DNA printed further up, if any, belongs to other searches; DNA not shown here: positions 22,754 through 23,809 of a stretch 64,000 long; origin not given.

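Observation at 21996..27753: Low-GC 5.7 kb island at the 3' end of tRNA-Val encoding an unassigned HIT / NTP-transferase / methyltransferase / glycerate-kinase::HAD / RHH gene set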

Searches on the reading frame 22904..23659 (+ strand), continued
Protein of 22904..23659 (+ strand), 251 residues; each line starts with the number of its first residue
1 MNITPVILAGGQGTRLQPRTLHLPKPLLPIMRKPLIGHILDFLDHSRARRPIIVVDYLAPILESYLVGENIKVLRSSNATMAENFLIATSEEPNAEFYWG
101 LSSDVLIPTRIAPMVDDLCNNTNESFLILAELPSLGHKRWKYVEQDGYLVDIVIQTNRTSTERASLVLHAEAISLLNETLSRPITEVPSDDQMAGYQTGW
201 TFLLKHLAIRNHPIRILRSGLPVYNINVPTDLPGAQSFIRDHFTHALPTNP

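Call 85: search_protein_families(library=ncbifam, proteins=[L003:10779-11459:-, L006:14058-14792:+, L011:282-959:+, L003:11450-12187:-, L006:13314-14042:+, L011:3609-4295:+, L003:9516-9974:+, L014:397-810:+], max_evalue=0.01)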
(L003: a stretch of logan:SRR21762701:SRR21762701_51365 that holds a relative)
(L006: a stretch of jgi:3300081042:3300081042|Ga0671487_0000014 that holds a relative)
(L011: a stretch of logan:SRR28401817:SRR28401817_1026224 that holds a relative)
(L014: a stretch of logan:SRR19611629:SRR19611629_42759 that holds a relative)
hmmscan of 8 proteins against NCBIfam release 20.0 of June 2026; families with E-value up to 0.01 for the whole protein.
L003:10779-11459:- (226 aa): 2 families
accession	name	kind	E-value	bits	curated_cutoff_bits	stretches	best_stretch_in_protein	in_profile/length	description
NF001911.0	PRK00685.1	equivalog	7.9e-25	87.7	144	1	1-222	1-225/228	metal-dependent hydrolase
NF008688.0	PRK11709.1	equivalog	0.00049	19.1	306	0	33-69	101-137/355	L-ascorbate 6-phosphate lactonase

L006:14058-14792:+ (244 aa): 7 families
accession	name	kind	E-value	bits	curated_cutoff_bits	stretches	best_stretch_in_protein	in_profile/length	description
NF001911.0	PRK00685.1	equivalog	2.2e-24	86.2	144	1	1-209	1-213/228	metal-dependent hydrolase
NF008688.0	PRK11709.1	equivalog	4.2e-05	22.6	306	1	39-106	108-180/355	L-ascorbate 6-phosphate lactonase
NF038231.1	MBL_Geo_Pelo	equivalog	4.5e-05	23.2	360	1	8-54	34-79/250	GPMC system MBL fold metallohydrolase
TIGR03675.1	arCOG00543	equivalog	0.00094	17.5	580.2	1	8-54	188-242/631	beta-CASP ribonuclease aCPSF1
NF002553.0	PRK02113.1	equivalog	0.0017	17.8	386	1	8-54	35-80/252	MBL fold metallo-hydrolase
NF000801.0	PRK00055.1-3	equivalog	0.0034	16.5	252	1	6-54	18-67/307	ribonuclease Z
TIGR03413.1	GSH_gloB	equivalog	0.004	16.6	200.8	1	14-74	16-75/248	hydroxyacylglutathione hydrolase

L011:282-959:+ (225 aa): 4 families
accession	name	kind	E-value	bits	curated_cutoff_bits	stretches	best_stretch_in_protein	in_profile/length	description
NF001911.0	PRK00685.1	equivalog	4.6e-23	81.9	144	1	1-224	1-227/228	metal-dependent hydrolase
NF033106.1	blaL1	exception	0.00018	20.5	560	1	44-125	99-171/290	L1 family subclass B3 metallo-beta-lactamase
NF008688.0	PRK11709.1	equivalog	0.00054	18.9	306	1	35-109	102-181/355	L-ascorbate 6-phosphate lactonase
TIGR03413.1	GSH_gloB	equivalog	0.00063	19.2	200.8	1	12-105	14-99/248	hydroxyacylglutathione hydrolase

L003:11450-12187:- (245 aa): 40 families (the best 25 are shown)
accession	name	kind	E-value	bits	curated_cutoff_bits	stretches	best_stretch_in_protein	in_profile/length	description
NF045667.1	MTase_DVU1556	equivalog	1.7e-19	70.2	155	1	32-145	11-119/213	DVU_1556 family methyltransferase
NF045649.1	2X_seleno_MduS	exception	1.6e-17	63.5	380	1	13-189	11-186/338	methyltransferase domain-containing selenoprotein MduS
NF007610.0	PRK10258.1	equivalog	2.5e-13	49.9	342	1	30-147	29-140/251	malonyl-ACP O-methyltransferase BioC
NF001241.0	PRK00216.1-2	equivalog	7.8e-13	48.6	327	1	35-150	43-152/231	demethylmenaquinone methyltransferase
NF043040.1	corrin_prot_MT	hypoth_equivalog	3.6e-12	46.2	180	1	32-145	30-147/216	corrinoid protein-associated methyltransferase CpaM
TIGR01934.1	MenG_MenH_UbiE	subfamily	1.6e-11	44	158.35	1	38-150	34-146/223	ubiquinone/menaquinone biosynthesis methyltransferase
NF001244.0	PRK00216.1-5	equivalog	1.4e-09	37.6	216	1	39-150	44-158/236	bifunctional demethylmenaquinone methyltransferase/2-methoxy-6-polyprenyl-1,4-benzoquinol methylase UbiE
NF008405.0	PRK11207.1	equivalog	3.3e-09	36.5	218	1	19-147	6-134/198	tellurite resistance methyltransferase TehB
NF041675.1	sarc_dimgly_tmase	equivalog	4e-09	36.8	550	1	34-144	56-168/278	sarcosine/dimethylglycine N-methyltransferase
TIGR02072.1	BioC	equivalog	9.8e-09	35.4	184.95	1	31-151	19-138/244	malonyl-ACP O-methyltransferase BioC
NF041820.1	daptide_MTase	equivalog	1.2e-08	34.7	175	1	33-145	27-142/243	daptide-type RiPP biosynthesis methyltransferase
NF041255.1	mycofact_MftM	equivalog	2.4e-08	33.6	200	1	39-139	135-235/289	mycofactocin oligosaccharide methyltransferase MftM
NF040539.1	AST_met_ArsM_2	exception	2.5e-08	34.1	240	1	25-144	38-162/262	putative arsinothricin biosynthesis methyltransferase ArsM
NF047649.1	MTase_UXPK_star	exception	2.8e-08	33.1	460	1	43-144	77-180/283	methyltransferase/UXPK-star double selenoprotein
NF041537.1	ArsM_AhpD_UU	exception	3.9e-07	29.2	510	1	46-145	79-180/345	arsenite methyltransferase/AhpD domain selenoprotein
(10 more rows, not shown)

L006:13314-14042:+ (242 aa): 25 families
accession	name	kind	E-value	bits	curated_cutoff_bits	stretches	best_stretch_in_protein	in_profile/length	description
TIGR02072.1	BioC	equivalog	2.3e-10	40.7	184.95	1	38-153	28-141/244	malonyl-ACP O-methyltransferase BioC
NF041820.1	daptide_MTase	equivalog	6.3e-10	38.9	175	1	40-150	35-148/243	daptide-type RiPP biosynthesis methyltransferase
TIGR01983.1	UbiG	equivalog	2.3e-08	33.6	102.95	1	44-144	52-151/228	bifunctional 2-polyprenyl-6-hydroxyphenol methylase/3-demethylubiquinol 3-O-methyltransferase UbiG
NF043040.1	corrin_prot_MT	hypoth_equivalog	1.2e-07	31.4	180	1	41-144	41-147/216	corrinoid protein-associated methyltransferase CpaM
NF051855.1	GlySarMtaseBact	equivalog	8.2e-07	28.9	350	1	32-119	44-132/259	glycine/sarcosine N-methyltransferase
NF045667.1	MTase_DVU1556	equivalog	1.1e-06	28.3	155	1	30-144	11-119/213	DVU_1556 family methyltransferase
NF007610.0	PRK10258.1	equivalog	1.1e-06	28.1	342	1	32-142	33-136/251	malonyl-ACP O-methyltransferase BioC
NF008992.0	PRK12335.1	equivalog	6.4e-06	25.5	303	1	40-117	121-196/289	SAM-dependent methyltransferase TehB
NF041537.1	ArsM_AhpD_UU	exception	6.4e-06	25.2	510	1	43-165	78-202/345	arsenite methyltransferase/AhpD domain selenoprotein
TIGR02021.1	BchM-ChlM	equivalog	1.5e-05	24.5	158.9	1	43-132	56-143/218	magnesium protoporphyrin IX methyltransferase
NF008405.0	PRK11207.1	equivalog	5.2e-05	22.8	218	1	44-118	33-109/198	tellurite resistance methyltransferase TehB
NF041536.1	ArsM_DUF2284_UU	exception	6.4e-05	21.5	575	1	43-164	78-201/459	arsenite methyltransferase/DUF2284 domain selenoprotein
NF047649.1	MTase_UXPK_star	exception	8.1e-05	21.8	460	1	40-144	76-181/283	methyltransferase/UXPK-star double selenoprotein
NF045649.1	2X_seleno_MduS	exception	0.0001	21.4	380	1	25-154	25-157/338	methyltransferase domain-containing selenoprotein MduS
NF041255.1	mycofact_MftM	equivalog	0.00013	21.4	200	1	43-119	141-216/289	mycofactocin oligosaccharide methyltransferase MftM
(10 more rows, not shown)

L011:3609-4295:+ (228 aa): 40 families (the best 25 are shown)
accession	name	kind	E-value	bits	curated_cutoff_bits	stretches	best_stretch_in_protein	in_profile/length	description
NF045667.1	MTase_DVU1556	equivalog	1.2e-10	41.2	155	1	43-141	27-118/213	DVU_1556 family methyltransferase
NF045649.1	2X_seleno_MduS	exception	1.9e-10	40.3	380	1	43-193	46-193/338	methyltransferase domain-containing selenoprotein MduS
NF043040.1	corrin_prot_MT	hypoth_equivalog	1.1e-09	38.1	180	1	43-140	46-145/216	corrinoid protein-associated methyltransferase CpaM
NF047649.1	MTase_UXPK_star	exception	1.2e-09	37.7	460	1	43-141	82-180/283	methyltransferase/UXPK-star double selenoprotein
TIGR01934.1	MenG_MenH_UbiE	subfamily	1.1e-08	34.6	158.35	1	39-149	40-148/223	ubiquinone/menaquinone biosynthesis methyltransferase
NF041820.1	daptide_MTase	equivalog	1.4e-08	34.6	175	1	13-128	15-131/243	daptide-type RiPP biosynthesis methyltransferase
NF041255.1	mycofact_MftM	equivalog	1e-07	31.6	200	1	43-133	144-232/289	mycofactocin oligosaccharide methyltransferase MftM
NF040539.1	AST_met_ArsM_2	exception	1.3e-07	31.8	240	1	42-139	60-160/262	putative arsinothricin biosynthesis methyltransferase ArsM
NF041537.1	ArsM_AhpD_UU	exception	3.7e-07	29.3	510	1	42-141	80-179/345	arsenite methyltransferase/AhpD domain selenoprotein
NF008992.0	PRK12335.1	equivalog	7.8e-07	28.5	303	1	37-123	121-204/289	SAM-dependent methyltransferase TehB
NF001242.0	PRK00216.1-3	equivalog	1.7e-06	27.7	351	1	41-147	73-180/258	bifunctional demethylmenaquinone methyltransferase/2-methoxy-6-polyprenyl-1,4-benzoquinol methylase UbiE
NF040703.1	cyclopro_CfaB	exception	1.8e-06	27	650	1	41-169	162-293/393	C17 cyclopropane fatty acid synthase CfaB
NF001244.0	PRK00216.1-5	equivalog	2.4e-06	27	216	1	40-148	50-159/236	bifunctional demethylmenaquinone methyltransferase/2-methoxy-6-polyprenyl-1,4-benzoquinol methylase UbiE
NF041536.1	ArsM_DUF2284_UU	exception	2.6e-06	26.1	575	1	43-141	81-179/459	arsenite methyltransferase/DUF2284 domain selenoprotein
NF001243.0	PRK00216.1-4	equivalog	4e-06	26.3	235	1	33-146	42-155/237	demethylmenaquinone methyltransferase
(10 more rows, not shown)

L003:9516-9974:+ (152 aa): 0 families

L014:397-810:+ (137 aa): 0 families

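Call 103: search_protein_families(library=ncbifam, proteins=[L014:1930-2571:+, P0104, P0107, L014:821-1933:+], max_evalue=0.01)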
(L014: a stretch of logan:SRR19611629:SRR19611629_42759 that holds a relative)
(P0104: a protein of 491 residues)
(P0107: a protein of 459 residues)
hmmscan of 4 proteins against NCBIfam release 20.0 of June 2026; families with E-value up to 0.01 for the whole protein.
L014:1930-2571:+ (213 aa): 1 family
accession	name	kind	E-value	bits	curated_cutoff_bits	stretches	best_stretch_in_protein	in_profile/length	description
TIGR04075.1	bacter_Pnkp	equivalog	0.0039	15.4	750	1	3-129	6-122/851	polynucleotide kinase-phosphatase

P0104 (491 aa): 54 families (the best 25 are shown)
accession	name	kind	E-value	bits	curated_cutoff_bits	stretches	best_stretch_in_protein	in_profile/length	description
NF002217.0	PRK01112.1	equivalog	1.7e-46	158.4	320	1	1-212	1-219/228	2,3-bisphosphoglycerate-dependent phosphoglycerate mutase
TIGR01258.1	pgm_1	subfamily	8.9e-30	103.9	81.7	3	3-78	2-79/245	2,3-bisphosphoglycerate-dependent phosphoglycerate mutase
NF010713.0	PRK14115.1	equivalog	1.2e-29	103.3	305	2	1-139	1-122/248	2,3-diphosphoglycerate-dependent phosphoglycerate mutase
TIGR03162.1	ribazole_cobC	equivalog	2.7e-26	92.1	162.9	1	4-206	1-176/176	alpha-ribazole phosphatase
NF002339.0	PRK01295.1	equivalog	6.9e-26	91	316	1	4-199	5-183/206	2,3-bisphosphoglycerate-dependent phosphoglycerate mutase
NF010718.0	PRK14120.1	equivalog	7.2e-26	91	366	2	2-139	5-125/249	phosphoglyceromutase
NF010717.0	PRK14119.1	equivalog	1.1e-24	87.3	378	3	1-80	1-82/228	2,3-diphosphoglycerate-dependent phosphoglycerate mutase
NF010714.0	PRK14116.1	equivalog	7.2e-23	81.3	401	2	1-139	1-122/229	2,3-diphosphoglycerate-dependent phosphoglycerate mutase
NF010715.0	PRK14117.1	equivalog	1e-22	80.8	421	2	1-139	1-122/230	phosphoglycerate mutase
NF010716.0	PRK14118.1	equivalog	6.7e-20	71.4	409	2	3-139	2-121/227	2,3-diphosphoglycerate-dependent phosphoglycerate mutase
NF045917.1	PhserinePhPspA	equivalog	8.3e-20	71.4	350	2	1-69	1-69/211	phosphoserine phosphatase PspA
NF005567.0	PRK07238.1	equivalog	1.8e-19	70.3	326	1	2-208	178-360/378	bifunctional RNase H/acid phosphatase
TIGR03992.1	Arch_glmU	subfamily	1.2e-14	54.1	292.1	1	243-397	3-151/393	bifunctional sugar-1-phosphate nucleotidylyltransferase/acetyltransferase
NF011580.0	PRK15004.1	equivalog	2.2e-14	53.9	250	1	4-183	3-158/203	adenosylcobalamin/alpha-ribazole phosphatase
NF041313.1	UDPGP_AglF_Halo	equivalog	1.3e-13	51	400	1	243-366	3-124/234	UTP--glucose-1-phosphate uridylyltransferase AglF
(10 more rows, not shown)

P0107 (459 aa): 21 families
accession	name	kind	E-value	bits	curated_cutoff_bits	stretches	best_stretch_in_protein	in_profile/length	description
TIGR00041.1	DTMP_kinase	equivalog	7.6e-18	64.9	83.25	1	1-188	5-193/196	dTMP kinase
NF045761.1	NAMPUrTaseMurU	equivalog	5.7e-12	46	250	1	217-335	5-125/226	N-acetylmuramate alpha-1-phosphate uridylyltransferase MurU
TIGR03992.1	Arch_glmU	subfamily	1.8e-11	43.6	292.1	1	217-337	5-123/393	bifunctional sugar-1-phosphate nucleotidylyltransferase/acetyltransferase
NF041313.1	UDPGP_AglF_Halo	equivalog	2e-09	37.2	400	1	217-370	5-158/234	UTP--glucose-1-phosphate uridylyltransferase AglF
NF045495.1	AdoCbiPCobY_Meth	equivalog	2e-08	33.9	250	1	217-326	5-112/195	adenosylcobinamide-phosphate guanylyltransferase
NF052502.1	man1P_GTase_Rv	exception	3.3e-08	32.8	440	1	218-391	6-182/352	mannose-1-phosphate guanylyltransferase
NF049965.1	GlMnHpPGnyltfHddC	equivalog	3.4e-08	33.4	300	1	217-348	5-131/221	D-glycero-D-manno-heptose 1-phosphate guanosyltransferase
TIGR02091.1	glgC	equivalog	9.5e-08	31.5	424.9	1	217-344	5-148/364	glucose-1-phosphate adenylyltransferase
TIGR00454.1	TIGR00454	hypoth_equivalog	9.8e-08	32.1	174.7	1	217-332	5-114/183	TIGR00454 family protein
NF041173.1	Sug_nt_acttase_Thmprot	equivalog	8.9e-07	28.2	600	1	217-370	5-152/405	bifunctional sugar-1-phosphate nucleotidylyltransferase/acetyltransferase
NF010940.0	PRK14360.1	equivalog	9.9e-07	27.6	602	1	216-378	5-164/452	bifunctional UDP-N-acetylglucosamine diphosphorylase/glucosamine-1-phosphate N-acetyltransferase GlmU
NF003670.0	PRK05293.1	equivalog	3.1e-06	26.3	470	1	216-249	8-42/382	glucose-1-phosphate adenylyltransferase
NF002772.0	PRK02862.1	equivalog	5.3e-06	25.4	537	1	217-401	8-212/429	glucose-1-phosphate adenylyltransferase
NF001947.0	PRK00725.1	subfamily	5.9e-06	25.3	470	1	210-342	14-163/426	glucose-1-phosphate adenylyltransferase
TIGR01208.1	rmlA_long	equivalog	1e-05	24.6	320.25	1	217-348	4-137/353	glucose-1-phosphate thymidylyltransferase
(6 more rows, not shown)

L014:821-1933:+ (370 aa): 1 family
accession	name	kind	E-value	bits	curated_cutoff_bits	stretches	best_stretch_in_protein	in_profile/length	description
NF053520.1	HK_Porph_FimS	equivalog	7.6e-09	34.4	600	2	120-224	96-199/618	sensor histidine kinase FimS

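Call 107: search_protein_families(library=pfam, proteins=[L019:3047-3520:-, L020:1079-1315:-, L006:16378-16830:-, L006:16921-17535:+, L006:7056-7901:-, L006:7866-8744:+], max_evalue=0.1)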
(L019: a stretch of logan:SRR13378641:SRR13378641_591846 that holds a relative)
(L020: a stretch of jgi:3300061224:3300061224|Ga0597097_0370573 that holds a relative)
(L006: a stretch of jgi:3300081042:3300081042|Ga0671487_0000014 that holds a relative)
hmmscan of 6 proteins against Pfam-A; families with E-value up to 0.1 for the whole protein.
L019:3047-3520:- (157 aa): 3 families
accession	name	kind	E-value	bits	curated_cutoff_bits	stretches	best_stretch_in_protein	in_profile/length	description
PF00665.32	rve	-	3.1e-16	59.9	32.6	1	1-83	24-101/102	Integrase core domain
PF13683.12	rve_3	-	1.6e-14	53.8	26.5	1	73-139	2-67/67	Integrase core domain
PF13333.12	rve_2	-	2.3e-06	28.1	22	1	93-140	3-49/56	Integrase core domain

L020:1079-1315:- (78 aa): 0 families

L006:16378-16830:- (150 aa): 0 families

L006:16921-17535:+ (204 aa): 1 family
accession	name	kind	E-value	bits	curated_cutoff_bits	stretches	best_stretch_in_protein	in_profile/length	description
PF08092.16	Toxin_22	-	0.019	15.5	25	1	169-195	3-30/38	Magi peptide toxin family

L006:7056-7901:- (281 aa): 0 families

L006:7866-8744:+ (292 aa): 0 families
